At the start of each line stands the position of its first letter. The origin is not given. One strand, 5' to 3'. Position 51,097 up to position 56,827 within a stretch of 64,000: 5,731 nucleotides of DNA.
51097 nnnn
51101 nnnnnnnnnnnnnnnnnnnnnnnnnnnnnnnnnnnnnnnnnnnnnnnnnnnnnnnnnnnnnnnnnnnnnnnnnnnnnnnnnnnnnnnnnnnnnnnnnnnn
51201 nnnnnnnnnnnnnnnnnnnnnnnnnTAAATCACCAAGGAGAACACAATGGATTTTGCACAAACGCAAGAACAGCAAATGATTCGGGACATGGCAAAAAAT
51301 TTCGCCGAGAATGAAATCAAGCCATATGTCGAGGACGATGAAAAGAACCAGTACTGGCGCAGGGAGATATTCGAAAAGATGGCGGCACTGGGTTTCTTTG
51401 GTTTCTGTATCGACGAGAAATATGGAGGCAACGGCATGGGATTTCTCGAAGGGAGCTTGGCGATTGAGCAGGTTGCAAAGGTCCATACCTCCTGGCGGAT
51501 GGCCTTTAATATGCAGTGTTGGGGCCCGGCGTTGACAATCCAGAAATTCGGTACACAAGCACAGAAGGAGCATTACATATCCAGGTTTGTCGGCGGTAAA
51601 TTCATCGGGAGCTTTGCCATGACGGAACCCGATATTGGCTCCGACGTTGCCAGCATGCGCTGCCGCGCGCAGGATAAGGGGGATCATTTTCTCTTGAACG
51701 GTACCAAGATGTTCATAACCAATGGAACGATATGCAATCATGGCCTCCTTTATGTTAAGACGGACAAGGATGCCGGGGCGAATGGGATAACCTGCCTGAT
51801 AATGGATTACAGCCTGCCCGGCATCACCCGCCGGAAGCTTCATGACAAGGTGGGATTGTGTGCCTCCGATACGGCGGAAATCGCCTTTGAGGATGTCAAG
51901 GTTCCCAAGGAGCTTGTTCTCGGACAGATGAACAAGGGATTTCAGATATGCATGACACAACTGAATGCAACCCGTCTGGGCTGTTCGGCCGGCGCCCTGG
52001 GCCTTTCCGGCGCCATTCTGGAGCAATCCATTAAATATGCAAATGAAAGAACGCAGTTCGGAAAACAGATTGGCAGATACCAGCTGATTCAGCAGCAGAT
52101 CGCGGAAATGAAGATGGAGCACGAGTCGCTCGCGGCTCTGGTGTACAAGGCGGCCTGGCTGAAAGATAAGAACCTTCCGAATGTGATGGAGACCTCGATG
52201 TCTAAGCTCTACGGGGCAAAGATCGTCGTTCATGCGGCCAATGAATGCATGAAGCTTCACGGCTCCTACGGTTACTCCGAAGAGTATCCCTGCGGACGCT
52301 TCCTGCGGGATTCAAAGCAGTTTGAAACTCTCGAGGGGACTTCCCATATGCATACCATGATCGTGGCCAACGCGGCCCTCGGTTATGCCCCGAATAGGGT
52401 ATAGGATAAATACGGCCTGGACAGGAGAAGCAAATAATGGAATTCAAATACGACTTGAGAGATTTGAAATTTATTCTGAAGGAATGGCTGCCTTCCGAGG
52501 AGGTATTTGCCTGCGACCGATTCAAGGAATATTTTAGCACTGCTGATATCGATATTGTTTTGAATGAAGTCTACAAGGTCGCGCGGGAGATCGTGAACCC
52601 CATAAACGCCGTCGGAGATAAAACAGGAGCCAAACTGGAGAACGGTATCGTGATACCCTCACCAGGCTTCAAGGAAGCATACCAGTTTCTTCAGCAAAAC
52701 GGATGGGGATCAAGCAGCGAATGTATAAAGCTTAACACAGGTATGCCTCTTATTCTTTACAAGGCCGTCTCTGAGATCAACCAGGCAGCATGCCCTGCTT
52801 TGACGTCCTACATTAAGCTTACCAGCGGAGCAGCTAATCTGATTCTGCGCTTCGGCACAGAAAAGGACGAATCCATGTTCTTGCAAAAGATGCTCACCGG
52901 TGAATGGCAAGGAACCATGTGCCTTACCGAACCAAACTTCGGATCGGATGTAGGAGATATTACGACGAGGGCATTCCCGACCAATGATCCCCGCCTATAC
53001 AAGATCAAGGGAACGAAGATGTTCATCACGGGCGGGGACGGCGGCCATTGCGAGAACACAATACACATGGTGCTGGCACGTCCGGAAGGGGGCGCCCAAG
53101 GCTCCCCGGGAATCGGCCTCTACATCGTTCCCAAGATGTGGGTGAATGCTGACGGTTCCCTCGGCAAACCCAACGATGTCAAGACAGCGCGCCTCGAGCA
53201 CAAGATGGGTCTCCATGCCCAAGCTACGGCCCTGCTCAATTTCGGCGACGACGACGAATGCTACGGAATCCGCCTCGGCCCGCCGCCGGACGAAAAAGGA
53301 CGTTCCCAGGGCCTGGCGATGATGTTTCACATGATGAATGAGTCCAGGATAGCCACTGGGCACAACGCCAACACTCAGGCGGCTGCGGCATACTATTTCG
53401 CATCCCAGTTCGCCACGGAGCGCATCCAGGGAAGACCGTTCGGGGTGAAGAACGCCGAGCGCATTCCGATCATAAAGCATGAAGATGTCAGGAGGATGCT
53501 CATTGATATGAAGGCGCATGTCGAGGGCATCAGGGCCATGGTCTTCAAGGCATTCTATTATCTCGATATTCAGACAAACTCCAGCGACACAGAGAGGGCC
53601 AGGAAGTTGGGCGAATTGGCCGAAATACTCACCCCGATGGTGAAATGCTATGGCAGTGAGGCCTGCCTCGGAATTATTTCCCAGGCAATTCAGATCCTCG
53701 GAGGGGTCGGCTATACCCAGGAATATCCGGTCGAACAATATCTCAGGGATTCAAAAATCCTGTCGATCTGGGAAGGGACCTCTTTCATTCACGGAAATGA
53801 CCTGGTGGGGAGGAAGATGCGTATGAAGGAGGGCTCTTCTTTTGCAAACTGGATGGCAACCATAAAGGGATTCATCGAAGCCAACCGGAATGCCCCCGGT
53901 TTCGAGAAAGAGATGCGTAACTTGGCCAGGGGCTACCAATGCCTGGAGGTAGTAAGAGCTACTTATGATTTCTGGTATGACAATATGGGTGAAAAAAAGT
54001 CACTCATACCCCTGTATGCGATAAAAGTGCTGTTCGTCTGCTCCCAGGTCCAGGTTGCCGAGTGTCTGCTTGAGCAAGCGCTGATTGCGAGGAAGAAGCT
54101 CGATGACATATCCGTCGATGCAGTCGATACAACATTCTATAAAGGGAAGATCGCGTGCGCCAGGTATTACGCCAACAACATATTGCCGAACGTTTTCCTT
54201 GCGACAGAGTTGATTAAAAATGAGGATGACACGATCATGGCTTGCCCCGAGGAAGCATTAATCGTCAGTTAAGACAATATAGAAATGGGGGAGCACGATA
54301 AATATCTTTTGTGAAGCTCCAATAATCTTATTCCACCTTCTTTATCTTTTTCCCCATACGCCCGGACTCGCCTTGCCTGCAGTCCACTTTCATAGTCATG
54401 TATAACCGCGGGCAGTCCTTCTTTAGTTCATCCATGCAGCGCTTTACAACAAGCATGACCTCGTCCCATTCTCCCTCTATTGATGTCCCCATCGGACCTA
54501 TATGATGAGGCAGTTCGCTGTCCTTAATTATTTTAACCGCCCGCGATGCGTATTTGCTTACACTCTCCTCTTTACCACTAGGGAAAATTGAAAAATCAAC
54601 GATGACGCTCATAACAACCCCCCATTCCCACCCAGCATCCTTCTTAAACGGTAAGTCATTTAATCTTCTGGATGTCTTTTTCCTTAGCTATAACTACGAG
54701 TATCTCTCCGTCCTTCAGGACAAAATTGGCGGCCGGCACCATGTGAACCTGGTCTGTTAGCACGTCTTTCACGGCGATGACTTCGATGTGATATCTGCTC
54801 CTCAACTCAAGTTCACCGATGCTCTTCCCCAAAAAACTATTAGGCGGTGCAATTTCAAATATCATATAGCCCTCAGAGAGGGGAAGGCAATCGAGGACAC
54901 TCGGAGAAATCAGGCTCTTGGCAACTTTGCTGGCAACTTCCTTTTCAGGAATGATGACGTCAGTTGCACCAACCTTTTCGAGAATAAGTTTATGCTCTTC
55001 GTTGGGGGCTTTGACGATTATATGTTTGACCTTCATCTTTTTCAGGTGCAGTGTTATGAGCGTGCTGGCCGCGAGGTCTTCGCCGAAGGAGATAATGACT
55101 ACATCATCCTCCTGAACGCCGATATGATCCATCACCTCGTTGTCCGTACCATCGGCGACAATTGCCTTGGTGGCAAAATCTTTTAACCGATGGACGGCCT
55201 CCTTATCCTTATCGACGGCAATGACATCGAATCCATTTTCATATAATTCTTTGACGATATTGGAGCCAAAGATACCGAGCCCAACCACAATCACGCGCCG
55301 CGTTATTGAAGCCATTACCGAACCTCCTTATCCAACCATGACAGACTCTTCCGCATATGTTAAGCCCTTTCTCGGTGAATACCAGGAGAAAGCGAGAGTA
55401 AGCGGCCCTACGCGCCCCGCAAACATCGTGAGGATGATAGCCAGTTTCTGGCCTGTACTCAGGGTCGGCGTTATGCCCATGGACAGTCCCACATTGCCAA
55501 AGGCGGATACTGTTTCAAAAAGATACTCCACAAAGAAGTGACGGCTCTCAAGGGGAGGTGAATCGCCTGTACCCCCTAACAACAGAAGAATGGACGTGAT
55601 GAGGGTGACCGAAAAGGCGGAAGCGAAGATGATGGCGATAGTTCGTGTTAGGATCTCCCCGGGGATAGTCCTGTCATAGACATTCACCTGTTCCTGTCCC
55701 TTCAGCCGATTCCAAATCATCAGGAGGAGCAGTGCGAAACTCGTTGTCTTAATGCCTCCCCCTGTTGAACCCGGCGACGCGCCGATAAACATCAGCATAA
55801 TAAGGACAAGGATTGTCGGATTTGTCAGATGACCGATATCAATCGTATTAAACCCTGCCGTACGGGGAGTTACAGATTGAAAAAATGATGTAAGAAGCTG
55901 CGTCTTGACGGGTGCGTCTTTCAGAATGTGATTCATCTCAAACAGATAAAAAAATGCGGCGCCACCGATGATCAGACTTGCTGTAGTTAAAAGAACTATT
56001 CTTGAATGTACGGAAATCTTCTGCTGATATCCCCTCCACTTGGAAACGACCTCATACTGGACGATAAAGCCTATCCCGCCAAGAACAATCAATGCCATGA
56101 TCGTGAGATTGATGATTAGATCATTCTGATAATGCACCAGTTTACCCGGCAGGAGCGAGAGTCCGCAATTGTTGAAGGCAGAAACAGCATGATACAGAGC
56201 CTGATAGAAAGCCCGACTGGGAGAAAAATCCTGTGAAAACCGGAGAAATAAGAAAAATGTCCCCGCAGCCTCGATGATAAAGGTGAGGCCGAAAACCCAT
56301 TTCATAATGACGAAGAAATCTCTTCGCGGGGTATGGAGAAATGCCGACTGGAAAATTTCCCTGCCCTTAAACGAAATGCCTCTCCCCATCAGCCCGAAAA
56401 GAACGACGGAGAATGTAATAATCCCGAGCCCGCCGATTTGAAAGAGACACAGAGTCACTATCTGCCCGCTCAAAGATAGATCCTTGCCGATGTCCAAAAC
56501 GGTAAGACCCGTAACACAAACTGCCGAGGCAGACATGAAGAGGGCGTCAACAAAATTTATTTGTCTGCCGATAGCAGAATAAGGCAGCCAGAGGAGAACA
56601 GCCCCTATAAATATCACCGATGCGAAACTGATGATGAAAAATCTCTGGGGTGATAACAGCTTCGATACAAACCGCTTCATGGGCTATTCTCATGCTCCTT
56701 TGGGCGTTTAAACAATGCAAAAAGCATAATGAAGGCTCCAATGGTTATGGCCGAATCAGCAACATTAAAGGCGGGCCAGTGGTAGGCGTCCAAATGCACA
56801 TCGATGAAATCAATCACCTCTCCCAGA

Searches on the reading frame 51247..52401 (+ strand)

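Call 61: search_protein_families(library=pfam, proteins=[window:51247-52401:+], max_evalue=0.00001)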
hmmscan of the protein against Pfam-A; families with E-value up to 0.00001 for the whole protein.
window:51247-52401:+ (385 aa): 4 families
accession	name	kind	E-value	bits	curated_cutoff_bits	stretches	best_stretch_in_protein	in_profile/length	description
PF00441.29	Acyl-CoA_dh_1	-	7.8e-44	149.9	22.4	1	229-377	1-149/150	Acyl-CoA dehydrogenase, C-terminal domain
PF02771.21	Acyl-CoA_dh_N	-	7.9e-30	104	22.9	1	6-117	1-112/113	Acyl-CoA dehydrogenase, N-terminal domain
PF02770.24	Acyl-CoA_dh_M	-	3.6e-22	78.8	33.3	1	122-217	1-97/97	Acyl-CoA dehydrogenase, middle domain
PF08028.16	Acyl-CoA_dh_2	-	3.5e-14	53.7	22.7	1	245-356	2-123/134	Acyl-CoA dehydrogenase, C-terminal domain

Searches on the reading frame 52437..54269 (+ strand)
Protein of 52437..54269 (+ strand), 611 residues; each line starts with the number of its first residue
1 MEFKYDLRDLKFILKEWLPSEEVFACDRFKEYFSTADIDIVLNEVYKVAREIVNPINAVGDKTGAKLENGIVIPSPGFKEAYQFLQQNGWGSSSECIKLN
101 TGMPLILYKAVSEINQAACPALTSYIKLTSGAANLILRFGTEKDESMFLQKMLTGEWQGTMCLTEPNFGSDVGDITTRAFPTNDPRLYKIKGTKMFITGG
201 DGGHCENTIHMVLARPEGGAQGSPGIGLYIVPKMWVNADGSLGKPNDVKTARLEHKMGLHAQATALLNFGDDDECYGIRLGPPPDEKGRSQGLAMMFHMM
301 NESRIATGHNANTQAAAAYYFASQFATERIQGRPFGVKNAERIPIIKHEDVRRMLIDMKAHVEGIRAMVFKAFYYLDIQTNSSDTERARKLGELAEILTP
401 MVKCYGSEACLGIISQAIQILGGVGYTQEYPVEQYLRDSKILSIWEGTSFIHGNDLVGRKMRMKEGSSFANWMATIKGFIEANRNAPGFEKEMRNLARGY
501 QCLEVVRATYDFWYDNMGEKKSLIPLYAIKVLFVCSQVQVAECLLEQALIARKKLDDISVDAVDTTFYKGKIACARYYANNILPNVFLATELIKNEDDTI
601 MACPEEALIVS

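Call 61: search_protein_families(library=pfam, proteins=[window:52437-54269:+], max_evalue=0.00001)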
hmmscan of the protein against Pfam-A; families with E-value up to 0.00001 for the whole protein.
window:52437-54269:+ (611 aa): 5 families
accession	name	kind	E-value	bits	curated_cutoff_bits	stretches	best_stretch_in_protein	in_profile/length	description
PF00441.29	Acyl-CoA_dh_1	-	9.6e-24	84.7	22.4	1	291-456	2-145/150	Acyl-CoA dehydrogenase, C-terminal domain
PF12806.12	Acyl-CoA_dh_C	-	8.5e-19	68.3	30.3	1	472-603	1-123/124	Acetyl-CoA dehydrogenase C-terminal like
PF02770.24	Acyl-CoA_dh_M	-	1.4e-10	41.6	33.3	1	161-269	2-94/97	Acyl-CoA dehydrogenase, middle domain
PF22924.1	ACOX_C_alpha1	-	2.3e-06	28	27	1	299-451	3-159/169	Acyl-CoA oxidase, C-alpha1 domain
PF08028.16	Acyl-CoA_dh_2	-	7.5e-06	26.7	22.7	0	316-449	12-133/134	Acyl-CoA dehydrogenase, C-terminal domain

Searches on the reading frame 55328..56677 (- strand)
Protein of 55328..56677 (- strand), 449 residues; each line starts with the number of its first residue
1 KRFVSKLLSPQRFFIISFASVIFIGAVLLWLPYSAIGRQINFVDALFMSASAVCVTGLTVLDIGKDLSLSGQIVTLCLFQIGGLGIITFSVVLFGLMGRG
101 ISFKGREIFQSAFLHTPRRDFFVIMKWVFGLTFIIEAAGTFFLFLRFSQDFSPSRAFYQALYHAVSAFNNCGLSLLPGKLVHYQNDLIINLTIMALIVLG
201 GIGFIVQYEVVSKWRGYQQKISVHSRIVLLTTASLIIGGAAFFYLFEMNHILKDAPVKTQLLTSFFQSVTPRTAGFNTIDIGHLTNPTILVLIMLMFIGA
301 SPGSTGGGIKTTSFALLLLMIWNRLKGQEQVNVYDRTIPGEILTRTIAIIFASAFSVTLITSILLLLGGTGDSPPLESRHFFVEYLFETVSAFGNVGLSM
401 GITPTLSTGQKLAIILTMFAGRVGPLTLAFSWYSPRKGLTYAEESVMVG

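Call 61: search_protein_families(library=pfam, proteins=[window:55328-56677:-], max_evalue=0.00001)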
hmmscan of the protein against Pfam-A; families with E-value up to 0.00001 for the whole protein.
window:55328-56677:- (449 aa): 1 family
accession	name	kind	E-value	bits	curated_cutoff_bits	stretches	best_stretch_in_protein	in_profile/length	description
PF02386.22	TrkH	-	4.2e-57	194.2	27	1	19-429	44-487/502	Cation transport protein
